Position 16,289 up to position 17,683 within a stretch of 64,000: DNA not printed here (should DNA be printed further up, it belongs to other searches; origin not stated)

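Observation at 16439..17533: DHQS-like sugar-phosphate cyclase embedded in a glycan locus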

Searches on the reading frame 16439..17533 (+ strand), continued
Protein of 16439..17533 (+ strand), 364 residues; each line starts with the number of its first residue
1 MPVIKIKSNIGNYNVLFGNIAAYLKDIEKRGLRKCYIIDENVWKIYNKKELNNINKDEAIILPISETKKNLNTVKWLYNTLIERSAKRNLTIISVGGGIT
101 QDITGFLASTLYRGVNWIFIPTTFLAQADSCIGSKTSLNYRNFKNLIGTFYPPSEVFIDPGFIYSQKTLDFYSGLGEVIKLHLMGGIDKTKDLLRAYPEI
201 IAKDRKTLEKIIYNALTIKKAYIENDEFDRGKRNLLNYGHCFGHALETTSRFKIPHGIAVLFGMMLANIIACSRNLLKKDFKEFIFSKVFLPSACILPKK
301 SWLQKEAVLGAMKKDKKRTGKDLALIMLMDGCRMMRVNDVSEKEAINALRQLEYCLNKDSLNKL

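Call 77: get_annotated_region(hit=H24, flank=300)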
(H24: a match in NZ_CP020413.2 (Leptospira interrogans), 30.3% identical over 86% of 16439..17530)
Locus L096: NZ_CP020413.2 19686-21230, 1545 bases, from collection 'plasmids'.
description: Leptospira interrogans serovar Copenhageni strain FDAARGOS_203 plasmid unnamed1, complete sequence
organism: Leptospira interrogans (NCBI taxid 44275)
taxonomy: Bacteria; Spirochaetota; Spirochaetia; Leptospirales; Leptospiraceae; Leptospira; Leptospira interrogans
host: -; source: Homo sapiens,human; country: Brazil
typing (MOB-suite, as given by PLSDB): non-mobilizable
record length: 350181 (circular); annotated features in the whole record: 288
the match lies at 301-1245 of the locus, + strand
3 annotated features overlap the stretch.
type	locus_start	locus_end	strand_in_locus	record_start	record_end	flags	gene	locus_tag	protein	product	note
CDS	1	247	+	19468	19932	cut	-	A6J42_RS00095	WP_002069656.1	NUDIX hydrolase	-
CDS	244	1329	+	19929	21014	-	aroB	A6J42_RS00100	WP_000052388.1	3-dehydroquinate synthase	GO:0009423 - chorismate biosynthetic process [Evidence IEA]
CDS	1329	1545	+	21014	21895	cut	-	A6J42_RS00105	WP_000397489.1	mechanosensitive ion channel domain-containing protein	GO:0055085 - transmembrane transport [Evidence IEA]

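Call 78: get_annotated_region(hit=H26, flank=300)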
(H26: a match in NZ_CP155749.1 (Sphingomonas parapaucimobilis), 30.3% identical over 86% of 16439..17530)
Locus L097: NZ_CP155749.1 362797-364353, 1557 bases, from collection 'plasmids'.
description: Sphingomonas parapaucimobilis strain YK209 plasmid unnamed1, complete sequence
organism: Sphingomonas parapaucimobilis (NCBI taxid 28213)
taxonomy: Bacteria; Pseudomonadota; Alphaproteobacteria; Sphingomonadales; Sphingomonadaceae; Sphingomonas; Sphingomonas parapaucimobilis
host: -; source: Chinese cabbage; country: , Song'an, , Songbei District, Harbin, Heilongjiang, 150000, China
typing (MOB-suite, as given by PLSDB): non-mobilizable
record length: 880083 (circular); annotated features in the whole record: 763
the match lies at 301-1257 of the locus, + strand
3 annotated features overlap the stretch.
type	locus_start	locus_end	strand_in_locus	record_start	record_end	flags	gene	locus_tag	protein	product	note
CDS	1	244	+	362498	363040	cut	-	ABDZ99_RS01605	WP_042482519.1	shikimate kinase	-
CDS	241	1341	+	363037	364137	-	aroB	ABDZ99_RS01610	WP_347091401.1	3-dehydroquinate synthase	GO:0009423 - chorismate biosynthetic process [Evidence IEA]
CDS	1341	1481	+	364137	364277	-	-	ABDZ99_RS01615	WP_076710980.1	DUF2256 domain-containing protein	-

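Call 79: get_annotated_region(hit=H39, flank=300)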
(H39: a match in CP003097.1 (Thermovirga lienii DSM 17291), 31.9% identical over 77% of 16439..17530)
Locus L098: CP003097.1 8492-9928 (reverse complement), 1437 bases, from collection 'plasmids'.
description: Thermovirga lienii DSM 17291 plasmid pTLIE01, complete sequence
organism: Thermovirga lienii DSM 17291 (NCBI taxid 580340)
taxonomy: Bacteria; Synergistota; Synergistia; Synergistales; Thermovirgaceae; Thermovirga; Thermovirga lienii; Thermovirga lienii DSM 17291
host: -; source: production water from an oil well; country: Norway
typing (MOB-suite, as given by PLSDB): non-mobilizable
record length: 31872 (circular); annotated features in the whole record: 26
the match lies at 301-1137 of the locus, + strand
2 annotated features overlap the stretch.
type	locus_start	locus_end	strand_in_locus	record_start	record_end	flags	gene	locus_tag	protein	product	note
CDS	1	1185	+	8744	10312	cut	-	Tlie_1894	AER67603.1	3-dehydroquinate synthase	-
CDS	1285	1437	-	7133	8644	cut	-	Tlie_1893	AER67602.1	succinate CoA transferase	-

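Call 80: get_annotated_region(hit=H21, flank=400)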
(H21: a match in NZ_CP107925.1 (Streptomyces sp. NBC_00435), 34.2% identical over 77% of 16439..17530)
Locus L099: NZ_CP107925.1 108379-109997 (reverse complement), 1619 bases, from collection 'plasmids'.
description: Streptomyces sp. NBC_00435 plasmid unnamed1, complete sequence
organism: Streptomyces sp. NBC_00435 (NCBI taxid 2903649)
taxonomy: Bacteria; Actinomycetota; Actinomycetes; Kitasatosporales; Streptomycetaceae; Streptomyces; Streptomyces sp. NBC 00435
host: -; source: -; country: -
typing (MOB-suite, as given by PLSDB): non-mobilizable; replicon rep_cluster_1789
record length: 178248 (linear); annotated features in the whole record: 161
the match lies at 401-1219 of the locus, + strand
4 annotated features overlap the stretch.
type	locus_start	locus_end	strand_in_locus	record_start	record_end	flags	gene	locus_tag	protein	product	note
CDS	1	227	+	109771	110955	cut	aroC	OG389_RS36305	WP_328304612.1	chorismate synthase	GO:0009423 - chorismate biosynthetic process [Evidence IEA]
CDS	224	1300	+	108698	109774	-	aroB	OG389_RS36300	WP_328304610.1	3-dehydroquinate synthase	GO:0009423 - chorismate biosynthetic process [Evidence IEA]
CDS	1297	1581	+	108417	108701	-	-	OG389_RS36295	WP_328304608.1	hypothetical protein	-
CDS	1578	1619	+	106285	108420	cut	tkt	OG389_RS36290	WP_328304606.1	transketolase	GO:0006098 - pentose-phosphate shunt [Evidence IEA]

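Call 83: predict_structure(alignment_id=A1)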
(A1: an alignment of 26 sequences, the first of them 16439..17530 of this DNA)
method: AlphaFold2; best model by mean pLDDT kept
length: 364 residues; sequences in the alignment: 26
mean_pLDDT: 90.3   pTM: 0.90
mean pLDDT of the five models: 90.3, 89.5, 87.8, 87.2, 84.1
residues with pLDDT >= 90: 262; 70-90: 81; 50-70: 17; < 50: 4
segments of 3 or more residues with pLDDT < 50: 361-364
pLDDT, mean of each block of 10 residues (from residue 1): 87 94 91 90 93 90 91 93 74 94 92 82 96 86 75 94 93 97 95 95 96 97 83 92 93 93 98 97 92 91 94 75 91 92 97 84 42
secondary structure, 60 per line:
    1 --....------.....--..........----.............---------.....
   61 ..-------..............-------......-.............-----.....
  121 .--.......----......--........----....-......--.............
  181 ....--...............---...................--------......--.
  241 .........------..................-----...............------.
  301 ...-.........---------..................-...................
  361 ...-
elements in order: E3-6 E13-17 H20-29 E34-39 H40-46 E59-62 H71-83 E91-96 H98-110 E116-121 H124-130 E135-140 E143-150 E155-158 H160-165 H168-184 H187-201 H205-223 H232-237 H240-249 H256-273 H279-293 H300-303 H305-313 E323-329 E333-340 H342-363

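Call 87: fold_search(model_id=the predicted structure, library=pdb)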
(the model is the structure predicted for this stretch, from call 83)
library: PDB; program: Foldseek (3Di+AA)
matches with E <= 10: 1108; with E <= 0.001: 141
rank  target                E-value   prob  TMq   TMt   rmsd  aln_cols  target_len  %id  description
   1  6lla_C                3.4e-26  1.00  0.85  0.87   2.8       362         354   27  Crystal structure of Providencia alcalifaciens 3-dehydroquinate synthase (DHQS) in complex with Mg2+ and NAD (released 2020-07-29)
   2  5hvn                  3.8e-26  1.00  0.83  0.86   2.8       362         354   28  3.0 Angstrom Crystal Structure of 3-dehydroquinate Synthase (AroB) from Francisella tularensis in Complex with NAD. (released 2016-02-10)
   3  6lla_A                5.0e-26  1.00  0.86  0.86   3.1       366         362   28  Crystal structure of Providencia alcalifaciens 3-dehydroquinate synthase (DHQS) in complex with Mg2+ and NAD (released 2020-07-29)
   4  6lla_D                6.3e-26  1.00  0.85  0.88   2.8       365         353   27  Crystal structure of Providencia alcalifaciens 3-dehydroquinate synthase (DHQS) in complex with Mg2+ and NAD (released 2020-07-29)
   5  6lla_B                8.8e-26  1.00  0.86  0.87   3.1       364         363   28  Crystal structure of Providencia alcalifaciens 3-dehydroquinate synthase (DHQS) in complex with Mg2+ and NAD (released 2020-07-29)
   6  3zok_A                2.9e-25  1.00  0.84  0.84   3.1       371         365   28  Structure of 3-Dehydroquinate Synthase from Actinidia chinensis in complex with NAD (released 2013-08-21)
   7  6lk2_B                3.8e-25  1.00  0.85  0.86   3.2       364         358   29  Crystal structure of Providencia alcalifaciens 3-dehydroquinate synthase (DHQS) in complex with Mg2+, NAD and chloroge (released 2020-07-29)
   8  3okf_A                5.3e-25  1.00  0.84  0.85   3.2       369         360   29  2.5 Angstrom Resolution Crystal Structure of 3-Dehydroquinate Synthase (aroB) from Vibrio cholerae (released 2010-09-08)
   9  6lk2_A                9.9e-25  1.00  0.85  0.86   3.2       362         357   28  Crystal structure of Providencia alcalifaciens 3-dehydroquinate synthase (DHQS) in complex with Mg2+, NAD and chloroge (released 2020-07-29)
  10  1xag                  1.2e-24  1.00  0.81  0.83   3.6       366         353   29  CRYSTAL STRUCTURE OF STAPHLYOCOCCUS AUREUS 3-DEHYDROQUINATE SYNTHASE (DHQS) IN COMPLEX WITH ZN2+, NAD+ AND CARBAPHOSPHON (released 2005-03-01)
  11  3okf_B                1.5e-24  1.00  0.84  0.87   2.9       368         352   27  2.5 Angstrom Resolution Crystal Structure of 3-Dehydroquinate Synthase (aroB) from Vibrio cholerae (released 2010-09-08)
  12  6lk2_C                3.6e-24  1.00  0.84  0.89   2.6       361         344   27  Crystal structure of Providencia alcalifaciens 3-dehydroquinate synthase (DHQS) in complex with Mg2+, NAD and chloroge (released 2020-07-29)
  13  3qbe                  8.4e-24  1.00  0.84  0.87   3.0       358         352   24  Crystal structure of the 3-Dehydroquinate Synthase (aroB) from Mycobacterium tuberculosis (released 2012-01-18)
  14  6lk2_D                8.9e-24  1.00  0.82  0.88   2.8       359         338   27  Crystal structure of Providencia alcalifaciens 3-dehydroquinate synthase (DHQS) in complex with Mg2+, NAD and chloroge (released 2020-07-29)
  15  5eks_A                1.2e-23  1.00  0.83  0.85   3.3       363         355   25  Structure of 3-dehydroquinate synthase from Acinetobacter baumannii in complex with NAD (released 2015-12-02)
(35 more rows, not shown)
